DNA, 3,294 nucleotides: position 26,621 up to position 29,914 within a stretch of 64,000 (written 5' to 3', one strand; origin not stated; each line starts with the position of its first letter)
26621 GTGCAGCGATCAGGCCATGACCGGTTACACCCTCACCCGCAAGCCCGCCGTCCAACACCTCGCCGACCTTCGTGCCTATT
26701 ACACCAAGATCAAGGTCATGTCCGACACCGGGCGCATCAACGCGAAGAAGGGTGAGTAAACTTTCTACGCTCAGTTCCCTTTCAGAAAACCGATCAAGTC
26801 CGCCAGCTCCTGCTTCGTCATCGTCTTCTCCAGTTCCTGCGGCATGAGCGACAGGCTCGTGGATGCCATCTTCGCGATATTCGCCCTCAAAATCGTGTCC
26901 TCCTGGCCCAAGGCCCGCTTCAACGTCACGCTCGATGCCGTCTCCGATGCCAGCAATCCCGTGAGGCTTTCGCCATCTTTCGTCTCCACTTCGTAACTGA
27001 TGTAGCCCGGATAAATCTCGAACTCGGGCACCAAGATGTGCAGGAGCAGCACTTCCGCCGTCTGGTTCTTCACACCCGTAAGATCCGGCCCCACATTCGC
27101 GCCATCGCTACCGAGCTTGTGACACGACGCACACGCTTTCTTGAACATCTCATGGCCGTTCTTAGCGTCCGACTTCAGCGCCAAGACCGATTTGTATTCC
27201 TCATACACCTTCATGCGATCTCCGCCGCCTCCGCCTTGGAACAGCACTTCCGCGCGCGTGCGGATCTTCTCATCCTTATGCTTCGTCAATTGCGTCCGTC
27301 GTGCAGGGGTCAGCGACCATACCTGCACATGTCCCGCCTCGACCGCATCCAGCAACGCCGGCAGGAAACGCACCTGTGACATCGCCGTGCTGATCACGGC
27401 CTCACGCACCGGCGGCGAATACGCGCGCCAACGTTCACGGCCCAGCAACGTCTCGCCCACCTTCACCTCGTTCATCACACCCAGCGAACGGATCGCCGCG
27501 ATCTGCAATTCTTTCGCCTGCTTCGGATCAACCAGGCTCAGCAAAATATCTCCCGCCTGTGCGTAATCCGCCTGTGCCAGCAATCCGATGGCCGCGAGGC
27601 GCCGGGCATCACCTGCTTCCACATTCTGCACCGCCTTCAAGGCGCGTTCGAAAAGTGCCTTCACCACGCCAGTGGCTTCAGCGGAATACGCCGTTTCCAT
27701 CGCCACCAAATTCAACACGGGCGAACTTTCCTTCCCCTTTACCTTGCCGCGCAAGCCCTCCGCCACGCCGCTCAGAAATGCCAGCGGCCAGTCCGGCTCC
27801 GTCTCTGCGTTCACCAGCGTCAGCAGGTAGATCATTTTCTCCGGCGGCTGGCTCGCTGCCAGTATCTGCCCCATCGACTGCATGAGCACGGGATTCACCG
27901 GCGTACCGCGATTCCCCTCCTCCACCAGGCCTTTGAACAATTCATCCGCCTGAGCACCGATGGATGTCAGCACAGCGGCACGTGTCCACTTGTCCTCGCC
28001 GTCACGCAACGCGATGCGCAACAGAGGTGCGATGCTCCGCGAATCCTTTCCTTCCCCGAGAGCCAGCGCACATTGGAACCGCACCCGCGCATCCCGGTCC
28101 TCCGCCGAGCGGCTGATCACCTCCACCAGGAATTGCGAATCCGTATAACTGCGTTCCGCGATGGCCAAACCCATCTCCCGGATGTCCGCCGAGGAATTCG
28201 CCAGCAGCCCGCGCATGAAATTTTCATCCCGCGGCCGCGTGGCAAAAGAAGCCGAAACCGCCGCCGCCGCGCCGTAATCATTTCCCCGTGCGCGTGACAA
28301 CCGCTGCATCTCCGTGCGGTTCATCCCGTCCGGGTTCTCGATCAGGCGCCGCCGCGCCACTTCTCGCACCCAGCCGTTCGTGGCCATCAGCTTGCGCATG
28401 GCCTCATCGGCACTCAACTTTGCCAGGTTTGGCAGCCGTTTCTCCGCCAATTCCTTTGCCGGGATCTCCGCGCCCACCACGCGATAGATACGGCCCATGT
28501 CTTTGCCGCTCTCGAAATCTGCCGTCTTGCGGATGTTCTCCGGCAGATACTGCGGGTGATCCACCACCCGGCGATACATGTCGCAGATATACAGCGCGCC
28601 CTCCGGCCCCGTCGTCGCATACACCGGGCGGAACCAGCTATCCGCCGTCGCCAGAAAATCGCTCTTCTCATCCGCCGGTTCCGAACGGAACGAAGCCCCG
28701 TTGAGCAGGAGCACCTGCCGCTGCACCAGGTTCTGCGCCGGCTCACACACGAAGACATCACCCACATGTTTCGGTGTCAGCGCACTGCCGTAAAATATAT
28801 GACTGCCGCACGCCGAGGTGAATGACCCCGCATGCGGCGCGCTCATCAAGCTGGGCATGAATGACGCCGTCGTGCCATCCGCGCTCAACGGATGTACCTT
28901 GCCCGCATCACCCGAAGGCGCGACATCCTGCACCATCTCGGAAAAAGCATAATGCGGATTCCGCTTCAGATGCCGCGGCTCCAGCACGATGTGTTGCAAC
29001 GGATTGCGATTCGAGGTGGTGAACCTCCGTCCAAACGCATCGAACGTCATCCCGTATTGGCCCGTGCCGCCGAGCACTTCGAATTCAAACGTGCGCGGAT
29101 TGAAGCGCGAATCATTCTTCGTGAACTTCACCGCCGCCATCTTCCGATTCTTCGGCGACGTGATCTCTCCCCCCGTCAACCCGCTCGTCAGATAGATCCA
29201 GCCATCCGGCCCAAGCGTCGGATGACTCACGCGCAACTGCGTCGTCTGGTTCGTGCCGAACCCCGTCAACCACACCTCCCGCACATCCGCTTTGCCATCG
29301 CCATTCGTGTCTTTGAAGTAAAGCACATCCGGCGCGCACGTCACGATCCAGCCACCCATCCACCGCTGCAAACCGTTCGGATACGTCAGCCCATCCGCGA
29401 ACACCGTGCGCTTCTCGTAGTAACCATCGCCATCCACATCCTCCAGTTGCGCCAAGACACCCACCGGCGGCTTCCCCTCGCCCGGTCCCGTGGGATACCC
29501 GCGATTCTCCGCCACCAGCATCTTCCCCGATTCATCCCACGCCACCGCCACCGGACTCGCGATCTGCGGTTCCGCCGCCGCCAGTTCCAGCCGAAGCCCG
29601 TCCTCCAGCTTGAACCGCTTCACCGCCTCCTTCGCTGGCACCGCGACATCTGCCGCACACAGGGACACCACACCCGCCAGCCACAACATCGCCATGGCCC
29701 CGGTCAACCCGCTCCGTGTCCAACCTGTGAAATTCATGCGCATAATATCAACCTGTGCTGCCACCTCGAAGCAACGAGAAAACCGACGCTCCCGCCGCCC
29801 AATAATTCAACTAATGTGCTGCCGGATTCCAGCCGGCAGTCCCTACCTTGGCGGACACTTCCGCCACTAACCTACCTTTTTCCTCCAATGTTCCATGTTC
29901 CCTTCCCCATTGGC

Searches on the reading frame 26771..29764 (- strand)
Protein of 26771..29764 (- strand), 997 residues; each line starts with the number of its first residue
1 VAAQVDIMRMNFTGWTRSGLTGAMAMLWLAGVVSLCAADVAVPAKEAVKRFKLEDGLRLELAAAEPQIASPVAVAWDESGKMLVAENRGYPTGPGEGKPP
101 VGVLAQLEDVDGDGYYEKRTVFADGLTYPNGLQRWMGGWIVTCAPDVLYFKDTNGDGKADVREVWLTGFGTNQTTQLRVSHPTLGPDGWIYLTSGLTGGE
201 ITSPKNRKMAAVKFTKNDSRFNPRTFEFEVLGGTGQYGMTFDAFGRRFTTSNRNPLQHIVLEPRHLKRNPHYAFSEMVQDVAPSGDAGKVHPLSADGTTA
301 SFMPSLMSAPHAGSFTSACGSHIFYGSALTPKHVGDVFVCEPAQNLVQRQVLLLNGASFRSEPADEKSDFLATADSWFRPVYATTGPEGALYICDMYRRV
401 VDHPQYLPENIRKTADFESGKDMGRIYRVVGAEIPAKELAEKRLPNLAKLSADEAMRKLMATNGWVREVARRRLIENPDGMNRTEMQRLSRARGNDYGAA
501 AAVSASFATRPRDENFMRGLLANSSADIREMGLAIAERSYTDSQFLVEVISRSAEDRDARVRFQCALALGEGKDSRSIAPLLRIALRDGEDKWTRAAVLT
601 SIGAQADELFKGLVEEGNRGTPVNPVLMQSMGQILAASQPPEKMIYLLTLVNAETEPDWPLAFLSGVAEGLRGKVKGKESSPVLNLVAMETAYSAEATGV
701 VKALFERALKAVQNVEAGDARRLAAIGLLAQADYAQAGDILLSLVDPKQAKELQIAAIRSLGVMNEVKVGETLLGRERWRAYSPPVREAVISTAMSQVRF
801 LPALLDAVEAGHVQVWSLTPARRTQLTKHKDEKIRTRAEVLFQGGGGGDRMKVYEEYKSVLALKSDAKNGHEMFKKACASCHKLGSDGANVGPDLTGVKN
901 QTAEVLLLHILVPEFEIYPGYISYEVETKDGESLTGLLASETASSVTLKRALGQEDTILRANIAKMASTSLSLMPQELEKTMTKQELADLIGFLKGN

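Call 6: search_protein_families(library=pfam, proteins=[window:26771-29764:-], max_evalue=0.01)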
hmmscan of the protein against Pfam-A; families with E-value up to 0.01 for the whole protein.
window:26771-29764:- (997 aa): 4 families
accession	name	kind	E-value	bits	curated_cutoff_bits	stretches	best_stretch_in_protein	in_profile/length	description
PF23500.1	DUF7133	-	3.3e-121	405.7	27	1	45-430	3-382/385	Domain of unknown function (DUF7133)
PF13646.12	HEAT_2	-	2e-08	34.8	27.7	1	533-601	21-86/88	HEAT repeats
PF00034.26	Cytochrom_C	-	1.7e-06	29.7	21.3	1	867-902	1-37/90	Cytochrome c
PF13442.11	Cytochrome_CBB3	-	1.2e-05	26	27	1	866-903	2-35/68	Cytochrome C oxidase, cbb3-type, subunit III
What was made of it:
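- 26771..29764 (-): Co-directional gene downstream of copy A: a 997-aa DUF7133-HEAT-cytochrome c protein. Call 6.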
